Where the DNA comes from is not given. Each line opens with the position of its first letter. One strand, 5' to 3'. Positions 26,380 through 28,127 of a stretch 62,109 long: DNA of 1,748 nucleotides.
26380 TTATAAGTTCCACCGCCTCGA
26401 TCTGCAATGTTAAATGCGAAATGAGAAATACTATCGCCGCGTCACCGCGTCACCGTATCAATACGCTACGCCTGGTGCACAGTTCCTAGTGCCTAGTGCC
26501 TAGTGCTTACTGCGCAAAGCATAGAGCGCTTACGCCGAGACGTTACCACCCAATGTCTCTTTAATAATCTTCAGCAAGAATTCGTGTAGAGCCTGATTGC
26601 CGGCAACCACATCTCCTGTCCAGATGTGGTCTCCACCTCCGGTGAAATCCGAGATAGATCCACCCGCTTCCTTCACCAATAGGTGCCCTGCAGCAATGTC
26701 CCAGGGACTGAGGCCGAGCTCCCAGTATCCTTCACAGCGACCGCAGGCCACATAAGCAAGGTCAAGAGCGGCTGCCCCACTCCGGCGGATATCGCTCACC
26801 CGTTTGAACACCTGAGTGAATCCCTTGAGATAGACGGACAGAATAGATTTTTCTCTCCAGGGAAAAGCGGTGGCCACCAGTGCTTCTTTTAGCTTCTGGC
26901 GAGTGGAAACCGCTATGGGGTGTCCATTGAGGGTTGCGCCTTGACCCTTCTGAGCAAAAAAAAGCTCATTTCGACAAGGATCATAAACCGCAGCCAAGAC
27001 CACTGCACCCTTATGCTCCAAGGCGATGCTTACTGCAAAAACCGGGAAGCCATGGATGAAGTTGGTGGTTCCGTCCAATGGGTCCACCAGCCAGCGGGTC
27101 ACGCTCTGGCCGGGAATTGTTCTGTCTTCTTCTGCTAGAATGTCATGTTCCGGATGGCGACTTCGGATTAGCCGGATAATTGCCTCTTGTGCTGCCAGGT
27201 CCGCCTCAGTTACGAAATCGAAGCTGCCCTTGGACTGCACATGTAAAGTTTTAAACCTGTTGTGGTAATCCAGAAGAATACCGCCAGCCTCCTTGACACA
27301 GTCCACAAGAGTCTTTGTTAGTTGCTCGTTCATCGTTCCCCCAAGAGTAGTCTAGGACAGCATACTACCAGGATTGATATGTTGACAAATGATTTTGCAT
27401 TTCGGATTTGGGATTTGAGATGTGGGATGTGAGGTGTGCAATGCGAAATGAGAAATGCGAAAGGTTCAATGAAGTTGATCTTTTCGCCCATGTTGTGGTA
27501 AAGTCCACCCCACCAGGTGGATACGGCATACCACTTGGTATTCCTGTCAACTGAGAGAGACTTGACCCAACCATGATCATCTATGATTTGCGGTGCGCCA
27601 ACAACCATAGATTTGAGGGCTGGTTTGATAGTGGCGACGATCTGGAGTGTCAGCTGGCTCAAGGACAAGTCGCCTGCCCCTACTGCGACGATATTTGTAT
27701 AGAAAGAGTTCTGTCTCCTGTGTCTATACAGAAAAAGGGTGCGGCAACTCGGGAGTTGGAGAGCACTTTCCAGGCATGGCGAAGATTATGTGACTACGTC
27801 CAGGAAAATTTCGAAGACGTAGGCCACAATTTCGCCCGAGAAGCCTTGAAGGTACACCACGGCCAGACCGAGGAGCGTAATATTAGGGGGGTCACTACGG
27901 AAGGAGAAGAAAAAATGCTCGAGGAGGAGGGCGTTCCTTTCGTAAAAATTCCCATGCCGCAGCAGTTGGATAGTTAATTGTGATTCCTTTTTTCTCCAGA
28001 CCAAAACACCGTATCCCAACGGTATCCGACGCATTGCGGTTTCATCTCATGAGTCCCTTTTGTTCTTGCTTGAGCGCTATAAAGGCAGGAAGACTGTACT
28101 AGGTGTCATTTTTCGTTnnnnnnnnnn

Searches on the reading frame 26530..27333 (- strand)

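Call 68: search_protein_families(library=pfam, max_evalue=0.00001, proteins=[window:26530-27333:-])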
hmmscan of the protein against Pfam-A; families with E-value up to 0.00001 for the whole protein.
window:26530-27333:- (267 aa): 1 family
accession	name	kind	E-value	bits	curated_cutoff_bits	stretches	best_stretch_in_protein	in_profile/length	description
PF00459.30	Inositol_P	-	8.2e-68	229.3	27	1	2-259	2-268/271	Inositol monophosphatase family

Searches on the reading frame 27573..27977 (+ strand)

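Call 68: search_protein_families(library=pfam, max_evalue=0.00001, proteins=[window:27573-27977:+])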
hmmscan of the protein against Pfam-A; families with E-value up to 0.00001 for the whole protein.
window:27573-27977:+ (134 aa): 1 family
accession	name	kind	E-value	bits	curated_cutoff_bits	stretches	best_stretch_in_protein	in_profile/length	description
PF06676.16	DUF1178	-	3.1e-40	138.4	31.6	1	1-130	1-146/147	Protein of unknown function (DUF1178)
